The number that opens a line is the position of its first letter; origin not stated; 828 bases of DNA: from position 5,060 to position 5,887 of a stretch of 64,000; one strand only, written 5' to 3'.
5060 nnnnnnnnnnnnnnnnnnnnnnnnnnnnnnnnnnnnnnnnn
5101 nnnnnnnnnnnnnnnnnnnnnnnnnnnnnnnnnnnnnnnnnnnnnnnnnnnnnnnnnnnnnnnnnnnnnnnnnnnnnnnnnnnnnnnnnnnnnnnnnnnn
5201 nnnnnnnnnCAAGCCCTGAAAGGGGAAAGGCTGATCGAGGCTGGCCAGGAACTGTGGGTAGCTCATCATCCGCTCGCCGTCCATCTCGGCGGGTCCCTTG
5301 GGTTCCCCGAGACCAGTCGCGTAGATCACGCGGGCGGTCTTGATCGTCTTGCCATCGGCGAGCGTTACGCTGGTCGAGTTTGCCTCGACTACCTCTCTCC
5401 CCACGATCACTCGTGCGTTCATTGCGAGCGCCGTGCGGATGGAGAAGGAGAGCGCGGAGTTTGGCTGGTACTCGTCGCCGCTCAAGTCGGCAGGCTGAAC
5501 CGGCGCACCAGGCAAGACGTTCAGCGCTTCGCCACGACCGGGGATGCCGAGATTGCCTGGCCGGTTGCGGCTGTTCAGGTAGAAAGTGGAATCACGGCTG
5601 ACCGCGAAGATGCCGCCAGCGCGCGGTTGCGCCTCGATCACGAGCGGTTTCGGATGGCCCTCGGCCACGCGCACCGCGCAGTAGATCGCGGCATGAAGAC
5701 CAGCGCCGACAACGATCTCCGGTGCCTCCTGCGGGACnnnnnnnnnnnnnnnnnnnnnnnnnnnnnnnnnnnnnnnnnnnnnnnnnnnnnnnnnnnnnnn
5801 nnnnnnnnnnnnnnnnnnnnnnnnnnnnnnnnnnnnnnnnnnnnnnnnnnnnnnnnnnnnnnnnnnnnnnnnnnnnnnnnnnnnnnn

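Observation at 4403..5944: Phage-encoded class-B flavin monooxygenase on the minus strand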

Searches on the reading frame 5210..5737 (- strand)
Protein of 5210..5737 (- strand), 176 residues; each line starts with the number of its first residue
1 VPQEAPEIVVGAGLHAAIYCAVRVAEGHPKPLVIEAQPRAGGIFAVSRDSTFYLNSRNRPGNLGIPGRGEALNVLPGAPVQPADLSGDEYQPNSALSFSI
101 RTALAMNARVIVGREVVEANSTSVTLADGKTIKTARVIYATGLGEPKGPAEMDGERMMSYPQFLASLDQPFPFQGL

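Call 35: search_solved_structures(query=A2, max_evalue=10, show_alignments=5)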
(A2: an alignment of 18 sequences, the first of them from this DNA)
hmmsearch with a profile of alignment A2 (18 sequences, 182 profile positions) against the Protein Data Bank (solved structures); distinct sequences matched with E-value up to 10: 22.
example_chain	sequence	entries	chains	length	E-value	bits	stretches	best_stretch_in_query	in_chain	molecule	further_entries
3uov_A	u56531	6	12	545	0.037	17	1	5-51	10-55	OTEMO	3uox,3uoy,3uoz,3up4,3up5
7p18_A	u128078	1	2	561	0.041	16.9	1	4-53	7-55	3-oxosteroid 1-dehydrogenase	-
1xpq_A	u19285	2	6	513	0.085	15.9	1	4-44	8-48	Polyamine oxidase FMS1 | FMS1 protein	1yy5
4ech_A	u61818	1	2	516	0.085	15.8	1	4-44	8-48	Polyamine oxidase FMS1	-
1rsg_A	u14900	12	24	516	0.086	15.8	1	4-44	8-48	FMS1 protein | Polyamine oxidase FMS1 | fms1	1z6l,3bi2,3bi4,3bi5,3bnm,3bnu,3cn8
4gdp_A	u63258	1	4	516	0.087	15.8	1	4-44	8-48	Polyamine oxidase FMS1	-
8p84_A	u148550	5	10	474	0.1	15.6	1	3-46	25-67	Monoamine oxidase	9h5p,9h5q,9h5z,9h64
1i8t_A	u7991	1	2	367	0.18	14.8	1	7-43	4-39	UDP-GALACTOPYRANOSE MUTASE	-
7a76_A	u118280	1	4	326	0.3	14.1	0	7-56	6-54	THIOREDOXIN REDUCTASE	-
5uth_A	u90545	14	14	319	0.43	13.6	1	5-50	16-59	Thioredoxin reductase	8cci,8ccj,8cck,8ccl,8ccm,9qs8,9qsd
8zf8_A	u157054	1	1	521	0.44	13.5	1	5-46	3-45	FAD-binding protein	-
8zb2_A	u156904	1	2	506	0.58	13.1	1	6-46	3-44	FAD-binding protein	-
5ts5_A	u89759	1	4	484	0.66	13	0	7-48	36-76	Amine oxidase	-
6gar_A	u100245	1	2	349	0.73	12.8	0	100-154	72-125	Ferredoxin--NADP reductase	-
8c3m_A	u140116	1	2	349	0.73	12.8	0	100-154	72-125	Ferredoxin--NADP reductase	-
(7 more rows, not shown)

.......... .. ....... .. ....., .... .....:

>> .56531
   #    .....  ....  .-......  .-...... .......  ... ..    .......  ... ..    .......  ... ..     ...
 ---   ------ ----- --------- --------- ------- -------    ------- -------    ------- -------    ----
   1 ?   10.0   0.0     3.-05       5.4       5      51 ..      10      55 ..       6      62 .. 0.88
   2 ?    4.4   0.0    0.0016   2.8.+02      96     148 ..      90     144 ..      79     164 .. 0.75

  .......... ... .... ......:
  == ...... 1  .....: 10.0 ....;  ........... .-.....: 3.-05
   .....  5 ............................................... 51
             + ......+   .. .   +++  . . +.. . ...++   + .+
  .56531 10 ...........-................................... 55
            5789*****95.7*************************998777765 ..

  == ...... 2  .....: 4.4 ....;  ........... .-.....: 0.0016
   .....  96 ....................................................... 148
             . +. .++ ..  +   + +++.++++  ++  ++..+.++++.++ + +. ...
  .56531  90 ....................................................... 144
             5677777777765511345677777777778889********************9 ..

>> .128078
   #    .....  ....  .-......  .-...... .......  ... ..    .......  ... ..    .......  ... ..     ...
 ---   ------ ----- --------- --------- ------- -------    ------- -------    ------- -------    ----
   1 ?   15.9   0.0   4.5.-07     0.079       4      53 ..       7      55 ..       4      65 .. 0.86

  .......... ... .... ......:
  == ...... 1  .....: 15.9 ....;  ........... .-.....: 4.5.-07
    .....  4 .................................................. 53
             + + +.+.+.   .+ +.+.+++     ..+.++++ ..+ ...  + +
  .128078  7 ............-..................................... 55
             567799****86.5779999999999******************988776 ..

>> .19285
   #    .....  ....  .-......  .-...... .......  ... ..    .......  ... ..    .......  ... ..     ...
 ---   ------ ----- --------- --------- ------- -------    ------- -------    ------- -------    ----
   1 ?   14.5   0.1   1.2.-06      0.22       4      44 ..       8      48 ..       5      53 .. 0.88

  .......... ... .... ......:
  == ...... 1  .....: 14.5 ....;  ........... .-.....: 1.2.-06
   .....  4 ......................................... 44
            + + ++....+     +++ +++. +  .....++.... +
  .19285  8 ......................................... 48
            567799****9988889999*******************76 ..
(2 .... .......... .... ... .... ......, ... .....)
